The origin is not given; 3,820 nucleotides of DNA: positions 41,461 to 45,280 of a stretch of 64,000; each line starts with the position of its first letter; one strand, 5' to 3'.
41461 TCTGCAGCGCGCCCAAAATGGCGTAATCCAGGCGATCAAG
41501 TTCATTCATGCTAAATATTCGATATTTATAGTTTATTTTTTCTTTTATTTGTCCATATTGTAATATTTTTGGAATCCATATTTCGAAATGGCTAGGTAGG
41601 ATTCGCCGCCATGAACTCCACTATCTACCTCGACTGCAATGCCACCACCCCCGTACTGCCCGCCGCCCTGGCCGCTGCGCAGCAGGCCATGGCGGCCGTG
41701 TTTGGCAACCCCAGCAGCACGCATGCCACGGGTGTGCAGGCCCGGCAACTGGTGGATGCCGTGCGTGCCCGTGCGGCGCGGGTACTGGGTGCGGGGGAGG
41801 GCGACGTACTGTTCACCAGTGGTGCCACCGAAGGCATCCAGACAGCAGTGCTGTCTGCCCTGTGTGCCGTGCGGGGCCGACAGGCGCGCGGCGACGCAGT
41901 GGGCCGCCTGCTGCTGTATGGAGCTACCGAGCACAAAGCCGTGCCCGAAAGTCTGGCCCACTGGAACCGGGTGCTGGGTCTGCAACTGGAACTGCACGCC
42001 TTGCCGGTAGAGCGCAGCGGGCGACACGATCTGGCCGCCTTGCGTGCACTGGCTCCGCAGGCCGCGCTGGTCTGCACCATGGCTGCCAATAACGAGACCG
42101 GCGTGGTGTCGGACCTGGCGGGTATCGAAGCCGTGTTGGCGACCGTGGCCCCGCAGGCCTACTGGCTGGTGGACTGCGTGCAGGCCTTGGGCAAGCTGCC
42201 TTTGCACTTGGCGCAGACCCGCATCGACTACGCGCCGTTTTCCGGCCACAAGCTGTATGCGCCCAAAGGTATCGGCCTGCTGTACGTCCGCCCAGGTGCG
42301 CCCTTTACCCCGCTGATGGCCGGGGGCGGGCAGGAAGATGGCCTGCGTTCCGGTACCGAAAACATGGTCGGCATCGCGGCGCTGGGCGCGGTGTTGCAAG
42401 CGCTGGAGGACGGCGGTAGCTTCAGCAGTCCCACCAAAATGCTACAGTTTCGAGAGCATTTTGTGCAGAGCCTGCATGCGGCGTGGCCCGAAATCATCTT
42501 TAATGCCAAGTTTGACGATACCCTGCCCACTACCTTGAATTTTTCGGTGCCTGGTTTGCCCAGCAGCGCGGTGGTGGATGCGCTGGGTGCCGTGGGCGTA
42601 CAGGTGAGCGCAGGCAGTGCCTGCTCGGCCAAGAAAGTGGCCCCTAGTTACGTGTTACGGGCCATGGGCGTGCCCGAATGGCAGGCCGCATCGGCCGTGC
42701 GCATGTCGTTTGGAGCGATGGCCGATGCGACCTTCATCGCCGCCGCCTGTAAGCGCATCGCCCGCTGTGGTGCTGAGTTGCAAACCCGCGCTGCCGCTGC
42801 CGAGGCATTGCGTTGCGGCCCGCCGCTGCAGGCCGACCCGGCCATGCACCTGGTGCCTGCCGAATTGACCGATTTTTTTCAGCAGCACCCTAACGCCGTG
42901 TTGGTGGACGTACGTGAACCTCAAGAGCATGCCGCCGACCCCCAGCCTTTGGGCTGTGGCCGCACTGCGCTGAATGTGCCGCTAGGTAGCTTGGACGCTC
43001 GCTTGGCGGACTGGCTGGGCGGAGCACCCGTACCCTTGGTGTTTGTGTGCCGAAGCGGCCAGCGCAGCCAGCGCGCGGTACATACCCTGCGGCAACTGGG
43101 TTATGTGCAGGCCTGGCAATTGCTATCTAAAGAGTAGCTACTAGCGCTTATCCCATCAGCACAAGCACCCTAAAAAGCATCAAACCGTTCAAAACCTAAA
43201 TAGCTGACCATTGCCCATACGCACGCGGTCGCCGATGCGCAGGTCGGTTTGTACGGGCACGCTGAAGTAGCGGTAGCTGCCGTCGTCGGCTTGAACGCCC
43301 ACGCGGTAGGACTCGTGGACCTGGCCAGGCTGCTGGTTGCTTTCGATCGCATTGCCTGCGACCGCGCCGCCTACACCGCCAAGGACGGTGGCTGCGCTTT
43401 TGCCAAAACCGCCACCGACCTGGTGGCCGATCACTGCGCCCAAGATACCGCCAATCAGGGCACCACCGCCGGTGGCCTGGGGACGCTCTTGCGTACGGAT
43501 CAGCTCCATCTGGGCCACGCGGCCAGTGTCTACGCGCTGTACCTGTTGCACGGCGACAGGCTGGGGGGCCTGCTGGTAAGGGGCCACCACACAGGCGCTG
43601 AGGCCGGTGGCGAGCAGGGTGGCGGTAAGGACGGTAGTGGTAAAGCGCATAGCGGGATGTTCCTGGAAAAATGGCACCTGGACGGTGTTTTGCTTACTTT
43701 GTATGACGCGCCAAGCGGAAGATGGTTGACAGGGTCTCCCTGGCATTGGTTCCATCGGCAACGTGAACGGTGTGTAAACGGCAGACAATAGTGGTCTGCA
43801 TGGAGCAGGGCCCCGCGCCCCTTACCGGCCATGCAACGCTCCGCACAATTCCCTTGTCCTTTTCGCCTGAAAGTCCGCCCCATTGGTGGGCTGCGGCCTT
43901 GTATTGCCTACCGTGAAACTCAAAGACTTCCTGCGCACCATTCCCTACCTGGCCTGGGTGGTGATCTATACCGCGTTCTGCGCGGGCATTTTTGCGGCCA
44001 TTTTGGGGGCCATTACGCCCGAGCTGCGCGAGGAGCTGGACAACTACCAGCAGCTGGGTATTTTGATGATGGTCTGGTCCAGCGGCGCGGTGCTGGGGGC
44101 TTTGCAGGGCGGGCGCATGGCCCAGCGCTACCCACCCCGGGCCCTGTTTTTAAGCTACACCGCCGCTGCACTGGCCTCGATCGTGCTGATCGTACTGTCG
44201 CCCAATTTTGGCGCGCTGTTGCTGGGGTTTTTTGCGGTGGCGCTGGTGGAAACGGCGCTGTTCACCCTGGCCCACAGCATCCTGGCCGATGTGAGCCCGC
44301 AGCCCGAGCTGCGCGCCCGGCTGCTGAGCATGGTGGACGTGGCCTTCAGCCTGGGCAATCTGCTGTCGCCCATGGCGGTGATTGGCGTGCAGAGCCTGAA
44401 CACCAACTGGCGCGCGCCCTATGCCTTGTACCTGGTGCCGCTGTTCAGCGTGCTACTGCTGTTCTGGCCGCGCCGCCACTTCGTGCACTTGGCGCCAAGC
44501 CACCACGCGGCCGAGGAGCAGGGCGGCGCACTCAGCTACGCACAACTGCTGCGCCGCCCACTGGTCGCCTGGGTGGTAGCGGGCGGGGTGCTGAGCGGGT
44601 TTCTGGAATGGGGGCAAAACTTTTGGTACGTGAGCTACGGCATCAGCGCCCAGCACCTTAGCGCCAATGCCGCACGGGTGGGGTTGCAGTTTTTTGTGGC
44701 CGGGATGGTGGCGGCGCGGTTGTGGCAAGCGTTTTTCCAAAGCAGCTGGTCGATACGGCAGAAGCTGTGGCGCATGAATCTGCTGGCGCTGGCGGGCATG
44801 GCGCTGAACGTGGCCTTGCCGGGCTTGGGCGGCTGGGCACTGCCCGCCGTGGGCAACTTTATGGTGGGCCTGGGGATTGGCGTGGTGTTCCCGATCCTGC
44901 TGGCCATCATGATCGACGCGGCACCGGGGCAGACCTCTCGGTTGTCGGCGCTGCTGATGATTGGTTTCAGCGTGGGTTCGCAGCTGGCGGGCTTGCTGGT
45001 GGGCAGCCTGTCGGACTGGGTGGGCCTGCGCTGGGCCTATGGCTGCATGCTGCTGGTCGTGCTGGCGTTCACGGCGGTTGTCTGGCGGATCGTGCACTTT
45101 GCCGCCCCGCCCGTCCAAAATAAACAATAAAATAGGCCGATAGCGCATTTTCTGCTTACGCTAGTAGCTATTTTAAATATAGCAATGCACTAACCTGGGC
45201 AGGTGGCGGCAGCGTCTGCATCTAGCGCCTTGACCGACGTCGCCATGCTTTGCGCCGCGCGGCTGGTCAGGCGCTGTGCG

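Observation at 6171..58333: Dispersed ~65-bp AT-rich imperfect-palindrome repeat family, about one copy per 5 kb, half of them inside genes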

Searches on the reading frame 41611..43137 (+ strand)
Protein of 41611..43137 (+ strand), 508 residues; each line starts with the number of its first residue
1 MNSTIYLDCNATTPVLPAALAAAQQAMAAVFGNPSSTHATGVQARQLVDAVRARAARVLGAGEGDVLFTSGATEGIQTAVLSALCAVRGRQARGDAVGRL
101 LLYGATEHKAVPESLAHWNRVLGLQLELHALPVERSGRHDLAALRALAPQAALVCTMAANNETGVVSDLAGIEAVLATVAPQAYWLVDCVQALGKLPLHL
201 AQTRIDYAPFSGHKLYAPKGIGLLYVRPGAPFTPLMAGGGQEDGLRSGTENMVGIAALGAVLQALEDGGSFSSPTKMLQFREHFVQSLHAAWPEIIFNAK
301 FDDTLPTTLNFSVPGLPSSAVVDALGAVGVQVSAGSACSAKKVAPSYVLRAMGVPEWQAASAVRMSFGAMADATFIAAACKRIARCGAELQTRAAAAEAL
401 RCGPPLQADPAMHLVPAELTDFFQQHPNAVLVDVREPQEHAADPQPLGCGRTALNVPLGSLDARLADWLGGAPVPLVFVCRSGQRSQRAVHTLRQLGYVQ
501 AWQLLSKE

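Call 11: search_protein_families(library=pfam, proteins=[window:41611-43137:+])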
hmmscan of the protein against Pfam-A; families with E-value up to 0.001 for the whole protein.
window:41611-43137:+ (508 aa): 2 families
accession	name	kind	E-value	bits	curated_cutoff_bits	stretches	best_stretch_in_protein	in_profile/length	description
PF00266.25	Aminotran_5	-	2e-54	185.4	21.5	1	5-372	1-364/371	Aminotransferase class-V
PF00581.25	Rhodanese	-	5.1e-05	24.1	22.2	1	425-501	10-89/102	Rhodanese-like domain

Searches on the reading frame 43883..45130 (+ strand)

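Call 11: search_protein_families(library=pfam, proteins=[window:43883-45130:+])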
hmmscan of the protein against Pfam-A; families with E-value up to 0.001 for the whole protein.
window:43883-45130:+ (415 aa): 2 families
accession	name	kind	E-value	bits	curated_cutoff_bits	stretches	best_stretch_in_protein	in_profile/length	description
PF07690.21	MFS_1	-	2e-31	109.6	33.4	2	30-349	4-325/347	Major Facilitator Superfamily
PF00083.30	Sugar_tr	-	1.3e-08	34.7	22.3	1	56-196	46-192/452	Sugar (and other) transporter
